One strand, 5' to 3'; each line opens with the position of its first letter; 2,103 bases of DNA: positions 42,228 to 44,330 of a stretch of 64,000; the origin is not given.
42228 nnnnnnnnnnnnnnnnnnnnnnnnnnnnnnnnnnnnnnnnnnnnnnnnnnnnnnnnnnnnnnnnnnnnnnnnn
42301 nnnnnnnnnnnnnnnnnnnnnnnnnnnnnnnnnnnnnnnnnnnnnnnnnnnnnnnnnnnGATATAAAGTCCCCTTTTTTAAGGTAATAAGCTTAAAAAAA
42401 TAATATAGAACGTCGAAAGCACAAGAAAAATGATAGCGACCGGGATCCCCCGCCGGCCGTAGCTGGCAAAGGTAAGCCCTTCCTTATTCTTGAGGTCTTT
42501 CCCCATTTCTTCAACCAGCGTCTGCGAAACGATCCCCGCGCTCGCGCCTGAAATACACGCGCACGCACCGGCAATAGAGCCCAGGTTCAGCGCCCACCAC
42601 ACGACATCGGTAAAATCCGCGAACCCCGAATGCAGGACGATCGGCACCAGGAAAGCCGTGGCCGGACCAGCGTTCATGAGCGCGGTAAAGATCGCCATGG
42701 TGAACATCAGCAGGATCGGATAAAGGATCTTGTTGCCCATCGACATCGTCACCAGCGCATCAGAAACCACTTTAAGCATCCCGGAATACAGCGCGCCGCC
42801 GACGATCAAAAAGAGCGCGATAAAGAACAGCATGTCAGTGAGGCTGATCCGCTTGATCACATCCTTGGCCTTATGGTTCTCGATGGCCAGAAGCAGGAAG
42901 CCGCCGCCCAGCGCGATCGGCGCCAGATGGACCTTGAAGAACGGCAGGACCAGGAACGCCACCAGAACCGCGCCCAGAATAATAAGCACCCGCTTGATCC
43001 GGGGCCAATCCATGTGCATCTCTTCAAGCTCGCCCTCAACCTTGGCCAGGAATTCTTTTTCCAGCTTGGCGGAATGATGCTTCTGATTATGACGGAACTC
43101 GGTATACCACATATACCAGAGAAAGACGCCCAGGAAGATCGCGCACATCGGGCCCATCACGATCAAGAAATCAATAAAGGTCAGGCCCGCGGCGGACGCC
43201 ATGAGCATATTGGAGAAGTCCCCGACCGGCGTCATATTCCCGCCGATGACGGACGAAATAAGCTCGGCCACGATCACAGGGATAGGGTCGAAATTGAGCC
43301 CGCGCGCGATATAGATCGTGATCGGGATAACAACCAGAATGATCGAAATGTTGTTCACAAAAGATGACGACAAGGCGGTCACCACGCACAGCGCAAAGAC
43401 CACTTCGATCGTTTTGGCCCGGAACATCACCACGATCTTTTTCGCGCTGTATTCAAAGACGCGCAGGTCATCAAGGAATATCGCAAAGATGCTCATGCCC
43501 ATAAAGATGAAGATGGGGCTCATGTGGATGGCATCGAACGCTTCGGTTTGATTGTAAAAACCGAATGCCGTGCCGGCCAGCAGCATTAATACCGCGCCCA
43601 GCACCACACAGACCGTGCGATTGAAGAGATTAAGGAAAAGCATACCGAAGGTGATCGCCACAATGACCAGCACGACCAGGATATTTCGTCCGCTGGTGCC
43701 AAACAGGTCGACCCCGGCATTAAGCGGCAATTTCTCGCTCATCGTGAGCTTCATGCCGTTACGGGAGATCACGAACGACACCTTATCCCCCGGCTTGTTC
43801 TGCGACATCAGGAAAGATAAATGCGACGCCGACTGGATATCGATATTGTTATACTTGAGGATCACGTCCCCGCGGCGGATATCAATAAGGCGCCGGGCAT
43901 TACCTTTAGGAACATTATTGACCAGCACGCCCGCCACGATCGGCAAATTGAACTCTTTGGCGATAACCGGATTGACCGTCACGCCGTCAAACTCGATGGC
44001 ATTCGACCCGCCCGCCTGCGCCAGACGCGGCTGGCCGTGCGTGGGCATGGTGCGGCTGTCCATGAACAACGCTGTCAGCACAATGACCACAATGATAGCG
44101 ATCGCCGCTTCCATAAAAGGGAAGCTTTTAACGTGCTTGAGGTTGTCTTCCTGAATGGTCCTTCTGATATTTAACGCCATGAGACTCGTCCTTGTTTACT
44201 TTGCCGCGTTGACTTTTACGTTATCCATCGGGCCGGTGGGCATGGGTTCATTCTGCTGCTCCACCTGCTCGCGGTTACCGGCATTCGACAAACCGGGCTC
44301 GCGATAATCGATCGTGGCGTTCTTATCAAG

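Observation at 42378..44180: MamN-like permease carries an N-terminal TM + PDZ domain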

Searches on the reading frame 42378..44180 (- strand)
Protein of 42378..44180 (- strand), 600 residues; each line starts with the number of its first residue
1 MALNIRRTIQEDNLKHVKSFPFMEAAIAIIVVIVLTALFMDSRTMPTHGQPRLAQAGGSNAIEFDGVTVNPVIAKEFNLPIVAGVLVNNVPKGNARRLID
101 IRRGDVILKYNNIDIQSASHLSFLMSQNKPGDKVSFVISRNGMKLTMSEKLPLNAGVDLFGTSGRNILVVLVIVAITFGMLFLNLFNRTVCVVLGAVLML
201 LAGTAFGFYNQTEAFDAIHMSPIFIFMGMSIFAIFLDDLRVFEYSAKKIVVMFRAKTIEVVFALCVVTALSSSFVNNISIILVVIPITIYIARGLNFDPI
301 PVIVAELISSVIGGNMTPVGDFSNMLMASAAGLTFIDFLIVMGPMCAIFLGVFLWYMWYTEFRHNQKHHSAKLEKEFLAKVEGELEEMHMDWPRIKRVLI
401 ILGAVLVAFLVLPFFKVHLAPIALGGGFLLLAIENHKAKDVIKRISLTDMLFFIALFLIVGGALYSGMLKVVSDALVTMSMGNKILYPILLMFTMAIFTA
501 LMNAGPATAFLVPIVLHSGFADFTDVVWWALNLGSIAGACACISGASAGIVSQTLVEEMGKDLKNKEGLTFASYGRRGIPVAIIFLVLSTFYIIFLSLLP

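Call 3: search_protein_families(library=pfam, proteins=[window:42378-44180:-], max_evalue=0.01)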
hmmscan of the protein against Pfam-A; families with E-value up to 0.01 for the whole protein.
window:42378-44180:- (600 aa): 6 families
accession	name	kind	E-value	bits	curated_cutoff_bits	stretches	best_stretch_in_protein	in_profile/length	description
PF03600.22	CitMHS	-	1.5e-45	156.2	31.9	1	183-533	6-335/336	Citrate transporter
PF13180.12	PDZ_2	-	6.5e-09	36.4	27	1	84-148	13-77/80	PDZ domain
PF17820.7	PDZ_6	-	2.1e-05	24.6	27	1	99-139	14-53/54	PDZ domain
PF02040.21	ArsB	-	0.00013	21.9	22.2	1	191-509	25-340/423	Arsenical pump membrane protein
PF00595.29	PDZ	-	0.0035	18.1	23.2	1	64-138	11-80/81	PDZ domain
PF15125.11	TMEM238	-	0.0087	16.7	27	1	308-360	12-55/64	TMEM238 protein family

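Call 4: search_protein_families(library=ncbifam, proteins=[window:42378-44180:-], max_evalue=0.01)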
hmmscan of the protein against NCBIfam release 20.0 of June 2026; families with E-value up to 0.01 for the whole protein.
window:42378-44180:- (600 aa): 14 families
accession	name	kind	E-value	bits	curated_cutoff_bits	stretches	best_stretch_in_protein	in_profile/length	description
NF040989.1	MamN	equivalog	1.9e-76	257.6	500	1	168-596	4-435/437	magnetosome biogenesis transporter MamN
TIGR02037.1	degP_htrA_DO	subfamily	3.9e-10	39.2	416.2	1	68-148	244-324/434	Do family serine endopeptidase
TIGR00785.1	dass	subfamily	2.3e-09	36.5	198.6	1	168-533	11-389/444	DASS family sodium-coupled anion symporter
TIGR02038.1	protease_degS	equivalog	1.3e-08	34.4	422.95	1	62-147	257-342/351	outer membrane-stress sensor serine endopeptidase DegS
NF011980.0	PRK15445.1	subfamily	5.4e-08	32.3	457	1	189-508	26-342/430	arsenical efflux pump membrane protein ArsB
TIGR00935.1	2a45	subfamily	6.6e-08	32.1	415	1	186-508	21-340/426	arsenite/antimonite efflux transporter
NF033877.0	arsB_Sta_pI258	exception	4.6e-07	29.4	760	1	169-516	6-349/429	arsenite efflux transporter membrane subunit ArsB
NF047968.1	SerProtHtrA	equivalog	8.8e-07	28.6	470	1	76-147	282-353/357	serine protease HtrA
NF007526.1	PRK10139.1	equivalog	2.3e-05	23.3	756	1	65-151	273-359/456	serine endoprotease DegQ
NF041521.1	HhoA_HhoB_HtrA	equivalog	5.8e-05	22.5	450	1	74-148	254-328/335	HhoA/HhoB/HtrA family serine endopeptidase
NF008147.1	PRK10898.1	equivalog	0.0001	21.5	408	1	66-148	262-344/352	outer membrane-stress sensor serine endopeptidase DegS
NF040960.1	MamE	equivalog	0.00046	18.9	800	1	62-147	443-531/659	magnetosome formation protease MamE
NF041199.1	trx7_PDZ_seleno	equivalog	0.001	18.1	300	1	91-148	328-387/390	Trx7/PDZ domain-containing (seleno)protein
TIGR01713.1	typeII_sec_gspC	equivalog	0.0025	17.4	101.6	1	82-144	190-252/259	type II secretion system protein GspC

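Call 7: find_homologous_proteins(query=window:42378-44180:-, max_evalue=0.00001)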
Query window:42378-44180:- (600 aa): 67 proteins with E <= 0.00001 among 8000 candidates.
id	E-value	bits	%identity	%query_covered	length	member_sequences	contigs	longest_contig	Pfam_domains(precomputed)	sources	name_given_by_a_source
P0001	0.0e+0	1295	100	100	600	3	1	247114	PF17820.8,PF13180.13,PF03600.23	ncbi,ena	ncbi:MAG: SLC13 family permease [Candidatus Omnitrophota bacterium]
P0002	0.0e+0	1169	89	100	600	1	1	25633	PF17820.8,PF13180.13,PF03600.23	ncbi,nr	ncbi:MAG: PDZ domain-containing protein [Candidatus Omnitrophica bacterium]|nr:PDZ domain-containing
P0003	0.0e+0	1147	87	100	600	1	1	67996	PF17820.8,PF13180.13,PF03600.23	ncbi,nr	ncbi:MAG: PDZ domain-containing protein [Candidatus Omnitrophica bacterium]|nr:PDZ domain-containing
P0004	0.0e+0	1061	78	100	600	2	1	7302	PF13180.13,PF03600.23,PF02040.21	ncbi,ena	-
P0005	0.0e+0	1038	77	100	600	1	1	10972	PF13180.13,PF03600.23,PF02040.21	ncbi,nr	ncbi:MAG: PDZ domain-containing protein [Candidatus Omnitrophica bacterium]|nr:PDZ domain-containing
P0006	0.0e+0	1026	76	100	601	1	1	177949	PF17820.8,PF13180.13,PF03600.23,PF02040.21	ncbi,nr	ncbi:MAG: PDZ domain-containing protein [Candidatus Omnitrophica bacterium]|nr:PDZ domain-containing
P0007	8.9e-298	1007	75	100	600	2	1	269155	PF13180.13,PF03600.23,PF02040.21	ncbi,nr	ncbi:MAG: PDZ domain-containing protein [Candidatus Omnitrophica bacterium]|nr:PDZ domain-containing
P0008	1.1e-297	1006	74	100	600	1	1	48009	PF13180.13,PF03600.23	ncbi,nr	ncbi:MAG: PDZ domain-containing protein [Candidatus Omnitrophica bacterium]|nr:PDZ domain-containing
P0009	4.1e-296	1001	74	100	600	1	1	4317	PF17820.8,PF13180.13,PF03600.23,PF02040.21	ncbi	-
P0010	6.0e-294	994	73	100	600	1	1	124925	PF13180.13,PF03600.23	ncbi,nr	ncbi:MAG: PDZ domain-containing protein [Candidatus Omnitrophica bacterium]|nr:PDZ domain-containing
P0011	1.4e-291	986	73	100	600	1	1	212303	PF13180.13,PF03600.23,PF02040.21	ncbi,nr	ncbi:MAG: PDZ domain-containing protein [Candidatus Omnitrophica bacterium]|nr:PDZ domain-containing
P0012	1.4e-287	973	72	100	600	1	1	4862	PF13180.13,PF03600.23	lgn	-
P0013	2.1e-286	969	72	100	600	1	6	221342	PF17820.8,PF13180.13,PF03600.23,PF02040.21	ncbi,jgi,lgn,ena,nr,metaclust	ncbi:MAG TPA: hypothetical protein DD723_01260 [Candidatus Omnitrophica bacterium]|nr:MAG: hypotheti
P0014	2.3e-285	966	71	100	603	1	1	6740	PF13180.13,PF03600.23,PF02040.21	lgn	-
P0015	3.3e-284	962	72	99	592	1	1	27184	PF17820.8,PF13180.13,PF03600.23,PF02040.21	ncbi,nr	ncbi:MAG: hypothetical protein A2Y04_04210 [Omnitrophica WOR_2 bacterium GWC2_45_7]|nr:MAG: hypothet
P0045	1.6e-188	646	53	95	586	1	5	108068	PF13180.13,PF03600.23,PF02040.21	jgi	jgi:Na+/H+ antiporter NhaD/arsenite permease-like protein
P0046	2.4e-187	642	53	96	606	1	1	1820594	PF17820.8,PF03600.23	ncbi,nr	ncbi:MAG: hypothetical protein JSW40_00595 [Candidatus Omnitrophota bacterium]|nr:MAG: hypothetical 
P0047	9.6e-172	591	49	99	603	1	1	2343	PF13180.13,PF03600.23,PF02040.21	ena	-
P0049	6.9e-40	155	28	64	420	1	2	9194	PF00939.26,PF06450.19,PF06808.19,PF16980.12,PF03600.23,PF02040.21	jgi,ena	jgi:Na+/H+ antiporter NhaD/arsenite permease-like protein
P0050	7.2e-40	155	30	68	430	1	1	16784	PF03600.23,PF02040.21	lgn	-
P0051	2.6e-33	134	27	68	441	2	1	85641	PF00939.26,PF16980.12,PF03600.23,PF02040.21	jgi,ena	-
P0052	5.5e-24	103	28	55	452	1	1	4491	PF03600.23,PF02040.21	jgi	-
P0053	3.9e-20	90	26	64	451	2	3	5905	PF03600.23,PF02040.21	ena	-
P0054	2.4e-9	54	24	64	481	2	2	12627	PF00939.26,PF03600.23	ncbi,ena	-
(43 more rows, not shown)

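Call 10: search_protein_families(library=ncbifam, proteins=[P0049, P0050, P0051, P0052, P0053, P0054, P0046, P0047, P0045], max_evalue=0.00001)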
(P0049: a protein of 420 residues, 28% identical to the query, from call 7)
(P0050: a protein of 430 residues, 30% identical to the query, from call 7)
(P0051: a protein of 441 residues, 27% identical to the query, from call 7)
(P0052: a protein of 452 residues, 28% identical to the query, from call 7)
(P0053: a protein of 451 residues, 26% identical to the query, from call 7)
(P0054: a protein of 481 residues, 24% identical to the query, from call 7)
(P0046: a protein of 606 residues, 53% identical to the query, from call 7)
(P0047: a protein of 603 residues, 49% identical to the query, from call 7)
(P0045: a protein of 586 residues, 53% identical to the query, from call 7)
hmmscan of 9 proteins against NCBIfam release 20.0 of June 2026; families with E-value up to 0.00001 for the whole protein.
P0049 (420 aa): 8 families
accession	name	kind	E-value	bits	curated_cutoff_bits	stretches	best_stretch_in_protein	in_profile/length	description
NF040989.1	MamN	equivalog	1.9e-61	208.2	500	1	1-417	1-434/437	magnetosome biogenesis transporter MamN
NF011980.0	PRK15445.1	subfamily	8e-39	133.8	457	1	4-415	3-422/430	arsenical efflux pump membrane protein ArsB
TIGR00935.1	2a45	subfamily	2.3e-38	132.5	415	1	5-417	2-422/426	arsenite/antimonite efflux transporter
TIGR00785.1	dass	subfamily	2e-35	122.4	198.6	2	135-344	156-373/444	DASS family sodium-coupled anion symporter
NF033877.0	arsB_Sta_pI258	exception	1.8e-34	119.7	760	1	4-416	3-423/429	arsenite efflux transporter membrane subunit ArsB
NF038006.1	NhaD_1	equivalog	3.8e-11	42.6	80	1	51-184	44-174/405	sodium:proton antiporter NhaD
NF007093.0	PRK09547.1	equivalog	2.4e-09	36.8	640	1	141-333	212-410/517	sodium/proton antiporter NhaB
TIGR00774.1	NhaB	equivalog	8.5e-08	31.6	826.1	1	140-340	210-416/515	Na(+)/H(+) antiporter NhaB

P0050 (430 aa): 7 families
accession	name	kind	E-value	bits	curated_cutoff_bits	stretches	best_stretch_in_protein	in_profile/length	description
NF040989.1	MamN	equivalog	4.8e-66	223.3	500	1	6-387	4-385/437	magnetosome biogenesis transporter MamN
TIGR00785.1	dass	subfamily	5.9e-26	91.2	198.6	2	145-372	160-396/444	DASS family sodium-coupled anion symporter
NF011980.0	PRK15445.1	subfamily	1.9e-25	89.8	457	1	6-422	3-422/430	arsenical efflux pump membrane protein ArsB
TIGR00935.1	2a45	subfamily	2.2e-21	76.6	415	1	8-407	3-406/426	arsenite/antimonite efflux transporter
NF033877.0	arsB_Sta_pI258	exception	2.7e-18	66.3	760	1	7-415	4-416/429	arsenite efflux transporter membrane subunit ArsB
NF038006.1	NhaD_1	equivalog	4.4e-13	49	80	1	278-389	285-384/405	sodium:proton antiporter NhaD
TIGR00775.1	NhaD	equivalog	1.8e-12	46.8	577.1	1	27-391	28-385/420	NhaD family Na+:H+ antiporter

P0051 (441 aa): 6 families
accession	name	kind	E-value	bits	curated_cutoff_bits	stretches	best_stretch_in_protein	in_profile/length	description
NF040989.1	MamN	equivalog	2.3e-57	194.7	500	1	6-433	4-430/437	magnetosome biogenesis transporter MamN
NF011980.0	PRK15445.1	subfamily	1.8e-36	126.1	457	1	8-438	5-425/430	arsenical efflux pump membrane protein ArsB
TIGR00935.1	2a45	subfamily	6.9e-34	117.8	415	1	11-438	8-423/426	arsenite/antimonite efflux transporter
TIGR00785.1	dass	subfamily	8.7e-33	113.7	198.6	2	143-365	156-381/444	DASS family sodium-coupled anion symporter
NF033877.0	arsB_Sta_pI258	exception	2.2e-32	112.8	760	1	9-439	6-426/429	arsenite efflux transporter membrane subunit ArsB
NF038006.1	NhaD_1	equivalog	1e-11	44.5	80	1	63-203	47-184/405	sodium:proton antiporter NhaD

P0052 (452 aa): 6 families
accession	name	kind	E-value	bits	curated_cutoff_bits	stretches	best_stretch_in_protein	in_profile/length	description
NF040989.1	MamN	equivalog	4.1e-36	124.6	500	1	75-413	49-385/437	magnetosome biogenesis transporter MamN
NF011980.0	PRK15445.1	subfamily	1e-32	113.7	457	1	40-447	10-422/430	arsenical efflux pump membrane protein ArsB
TIGR00935.1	2a45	subfamily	2.6e-29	102.7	415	1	62-445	33-418/426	arsenite/antimonite efflux transporter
NF033877.0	arsB_Sta_pI258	exception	3.4e-26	92.4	760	1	74-442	47-417/429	arsenite efflux transporter membrane subunit ArsB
TIGR00785.1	dass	subfamily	1.3e-25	90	198.6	2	165-411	156-409/444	DASS family sodium-coupled anion symporter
NF038006.1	NhaD_1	equivalog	4.5e-07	29.2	80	1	295-415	277-384/405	sodium:proton antiporter NhaD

P0053 (451 aa): 7 families
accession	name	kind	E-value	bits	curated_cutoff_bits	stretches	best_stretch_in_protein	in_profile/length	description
NF040989.1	MamN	equivalog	4.5e-39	134.4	500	1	6-412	4-385/437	magnetosome biogenesis transporter MamN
NF011980.0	PRK15445.1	subfamily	1.2e-30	106.9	457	1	80-447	54-425/430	arsenical efflux pump membrane protein ArsB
TIGR00935.1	2a45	subfamily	1.5e-28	100.2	415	1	77-445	49-421/426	arsenite/antimonite efflux transporter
NF033877.0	arsB_Sta_pI258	exception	1.3e-27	97.1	760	1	79-436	53-412/429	arsenite efflux transporter membrane subunit ArsB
TIGR00785.1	dass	subfamily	3.3e-22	78.8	198.6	2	165-391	157-390/444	DASS family sodium-coupled anion symporter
NF038006.1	NhaD_1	equivalog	1e-06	28.1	80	1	295-412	279-382/405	sodium:proton antiporter NhaD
NF007093.0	PRK09547.1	equivalog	9e-06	25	640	0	171-441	213-493/517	sodium/proton antiporter NhaB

P0054 (481 aa): 5 families
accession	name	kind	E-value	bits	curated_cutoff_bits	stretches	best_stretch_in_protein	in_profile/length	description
NF040989.1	MamN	equivalog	1.9e-19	69.7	500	1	33-427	4-391/437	magnetosome biogenesis transporter MamN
TIGR00785.1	dass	subfamily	1.4e-17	63.5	198.6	2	121-382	103-371/444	DASS family sodium-coupled anion symporter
NF011980.0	PRK15445.1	subfamily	7.7e-14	51.5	457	2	163-456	140-422/430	arsenical efflux pump membrane protein ArsB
TIGR00935.1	2a45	subfamily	1e-10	41.4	415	1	57-453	27-417/426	arsenite/antimonite efflux transporter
NF033877.0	arsB_Sta_pI258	exception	8.8e-08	31.7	760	1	46-450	14-416/429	arsenite efflux transporter membrane subunit ArsB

P0046 (606 aa): 5 families
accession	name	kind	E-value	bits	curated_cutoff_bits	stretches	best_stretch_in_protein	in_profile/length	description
NF040989.1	MamN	equivalog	8e-94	314.8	500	1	168-599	4-435/437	magnetosome biogenesis transporter MamN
TIGR02037.1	degP_htrA_DO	subfamily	5.1e-09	35.6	416.2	1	64-157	240-333/434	Do family serine endopeptidase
NF011980.0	PRK15445.1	subfamily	5.2e-08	32.3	457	1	173-593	10-419/430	arsenical efflux pump membrane protein ArsB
NF040960.1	MamE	equivalog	2.2e-06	26.6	800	1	47-146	431-530/659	magnetosome formation protease MamE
TIGR00785.1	dass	subfamily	3.9e-06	25.8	198.6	1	167-540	10-396/444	DASS family sodium-coupled anion symporter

P0047 (603 aa): 11 families
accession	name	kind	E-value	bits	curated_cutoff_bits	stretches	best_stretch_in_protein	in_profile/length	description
NF040989.1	MamN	equivalog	1.8e-96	323.5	500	1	167-596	6-435/437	magnetosome biogenesis transporter MamN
TIGR02037.1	degP_htrA_DO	subfamily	5e-14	52.1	416.2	1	57-151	237-331/434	Do family serine endopeptidase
NF011980.0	PRK15445.1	subfamily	7.6e-14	51.6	457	1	165-555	5-393/430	arsenical efflux pump membrane protein ArsB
NF033877.0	arsB_Sta_pI258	exception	8.7e-14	51.5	760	1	164-508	4-345/429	arsenite efflux transporter membrane subunit ArsB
TIGR00935.1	2a45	subfamily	2.7e-12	46.6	415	1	164-507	2-342/426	arsenite/antimonite efflux transporter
TIGR00785.1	dass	subfamily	7.4e-12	44.7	198.6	1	166-541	12-400/444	DASS family sodium-coupled anion symporter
NF007526.1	PRK10139.1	equivalog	2.7e-09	36.2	756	1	58-152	270-364/456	serine endoprotease DegQ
NF041521.1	HhoA_HhoB_HtrA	equivalog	2.8e-07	30.1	450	1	70-146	254-330/335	HhoA/HhoB/HtrA family serine endopeptidase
TIGR02038.1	protease_degS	equivalog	3.3e-07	29.8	422.95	1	58-143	257-342/351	outer membrane-stress sensor serine endopeptidase DegS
NF047968.1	SerProtHtrA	equivalog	6.7e-07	29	470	1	57-146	266-356/357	serine protease HtrA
NF008147.1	PRK10898.1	equivalog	5.1e-06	25.9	408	1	60-142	260-342/352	outer membrane-stress sensor serine endopeptidase DegS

P0045 (586 aa): 8 families
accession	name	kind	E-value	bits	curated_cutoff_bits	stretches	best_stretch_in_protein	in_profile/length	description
NF040989.1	MamN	equivalog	1.2e-101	340.6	500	1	148-579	4-435/437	magnetosome biogenesis transporter MamN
NF011980.0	PRK15445.1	subfamily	2.6e-11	43.2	457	1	163-528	20-383/430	arsenical efflux pump membrane protein ArsB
TIGR02037.1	degP_htrA_DO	subfamily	6.9e-11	41.7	416.2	1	46-133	242-329/434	Do family serine endopeptidase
TIGR00935.1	2a45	subfamily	7.8e-10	38.5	415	1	156-502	11-354/426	arsenite/antimonite efflux transporter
NF033877.0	arsB_Sta_pI258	exception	5.4e-09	35.7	760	1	149-490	6-344/429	arsenite efflux transporter membrane subunit ArsB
TIGR00785.1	dass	subfamily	6.2e-09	35.1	198.6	1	148-520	11-394/444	DASS family sodium-coupled anion symporter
NF041521.1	HhoA_HhoB_HtrA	equivalog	6.8e-07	28.9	450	1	54-130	254-330/335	HhoA/HhoB/HtrA family serine endopeptidase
NF040960.1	MamE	equivalog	3.5e-06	25.9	800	1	48-131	452-535/659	magnetosome formation protease MamE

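Call 15: find_related_loci(query=A1, collection=genome_contigs, flank=10000)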
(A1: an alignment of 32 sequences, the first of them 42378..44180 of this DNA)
Query A1 (600 aa) in genome_contigs; peptide patterns used: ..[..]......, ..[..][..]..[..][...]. (x = any residue, [..] = any of these).
59 stretches matched a pattern; 19 encode a relative of the query (tblastn E <= 1e-3); 17 distinct loci.
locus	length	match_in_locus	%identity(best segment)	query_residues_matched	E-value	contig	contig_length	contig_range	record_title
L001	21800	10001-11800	87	1-600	0e+0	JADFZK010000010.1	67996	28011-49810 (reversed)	MAG: Candidatus Omnitrophota bacterium isolate nHGRbin18 nHGR_bin18_NODE_147_length_67996_cov_10.031262, whole genome sh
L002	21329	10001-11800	78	1-600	0e+0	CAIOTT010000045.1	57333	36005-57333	MAG: Candidatus Omnitrophica bacterium isolate Ki2-D4_bin-0675 genome assembly, contig: bin-0675:45/74, whole genome sho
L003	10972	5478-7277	77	1-600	0e+0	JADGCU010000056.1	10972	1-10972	MAG: Candidatus Omnitrophota bacterium isolate nXXbin4 nXX_bin4_NODE_754_length_10972_cov_6.661262, whole genome shotgun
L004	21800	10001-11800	72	1-600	0e+0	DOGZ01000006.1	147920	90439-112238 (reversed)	MAG TPA_asm: Candidatus Omnitrophota bacterium isolate UBA10174 contig_18393, whole genome shotgun sequence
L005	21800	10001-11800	73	1-600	0e+0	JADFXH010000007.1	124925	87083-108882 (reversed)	MAG: Candidatus Omnitrophota bacterium isolate nDJH13bin20 nDJH13_bin20_NODE_7_length_124925_cov_11.140395, whole genome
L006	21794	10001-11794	73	1-598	0e+0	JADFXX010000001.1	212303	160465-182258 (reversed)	MAG: Candidatus Omnitrophota bacterium isolate nDJH2bin18 nDJH2_bin18_NODE_1_length_212303_cov_49.092258, whole genome s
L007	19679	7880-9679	74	1-600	0e+0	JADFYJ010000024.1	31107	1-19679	MAG: Candidatus Omnitrophota bacterium isolate nDJH6bin5 nDJH6_bin5_NODE_24_length_31107_cov_10.614138, whole genome sho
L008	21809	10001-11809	63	1-600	0e+0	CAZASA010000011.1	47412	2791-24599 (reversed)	MAG TPA_asm: uncultured Planctomycetales bacterium isolate binchicken_co241_31 genome assembly, contig: NODE_663_length_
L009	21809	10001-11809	63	1-600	0e+0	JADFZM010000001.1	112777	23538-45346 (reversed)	MAG: Candidatus Omnitrophota bacterium isolate nHLHbin2 nHLH_bin2_NODE_1_length_112777_cov_11.298682, whole genome shotg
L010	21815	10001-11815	63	1-600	0e+0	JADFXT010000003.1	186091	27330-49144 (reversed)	MAG: Candidatus Omnitrophota bacterium isolate nDJH15bin6 nDJH15_bin6_NODE_3_length_186091_cov_6.189106, whole genome sh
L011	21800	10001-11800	67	1-597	0e+0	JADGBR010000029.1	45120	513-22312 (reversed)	MAG: Candidatus Omnitrophota bacterium isolate nW3bin14 nW3_bin14_NODE_29_length_45120_cov_3.796391, whole genome shotgu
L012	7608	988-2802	64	1-600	0e+0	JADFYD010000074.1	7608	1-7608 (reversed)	MAG: Candidatus Omnitrophota bacterium isolate nDJH6bin13 nDJH6_bin13_NODE_74_length_7608_cov_1.097714, whole genome sho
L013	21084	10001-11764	65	1-584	0e+0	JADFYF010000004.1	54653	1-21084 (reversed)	MAG: Candidatus Omnitrophota bacterium isolate nDJH6bin18 nDJH6_bin18_NODE_4_length_54653_cov_3.406613, whole genome sho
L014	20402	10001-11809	64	1-600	0e+0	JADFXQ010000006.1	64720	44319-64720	MAG: Candidatus Omnitrophota bacterium isolate nDJH15bin13 nDJH15_bin13_NODE_6_length_64720_cov_5.599864, whole genome s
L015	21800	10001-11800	75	1-600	0e+0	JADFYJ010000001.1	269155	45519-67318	MAG: Candidatus Omnitrophota bacterium isolate nDJH6bin5 nDJH6_bin5_NODE_1_length_269155_cov_9.477724, whole genome shot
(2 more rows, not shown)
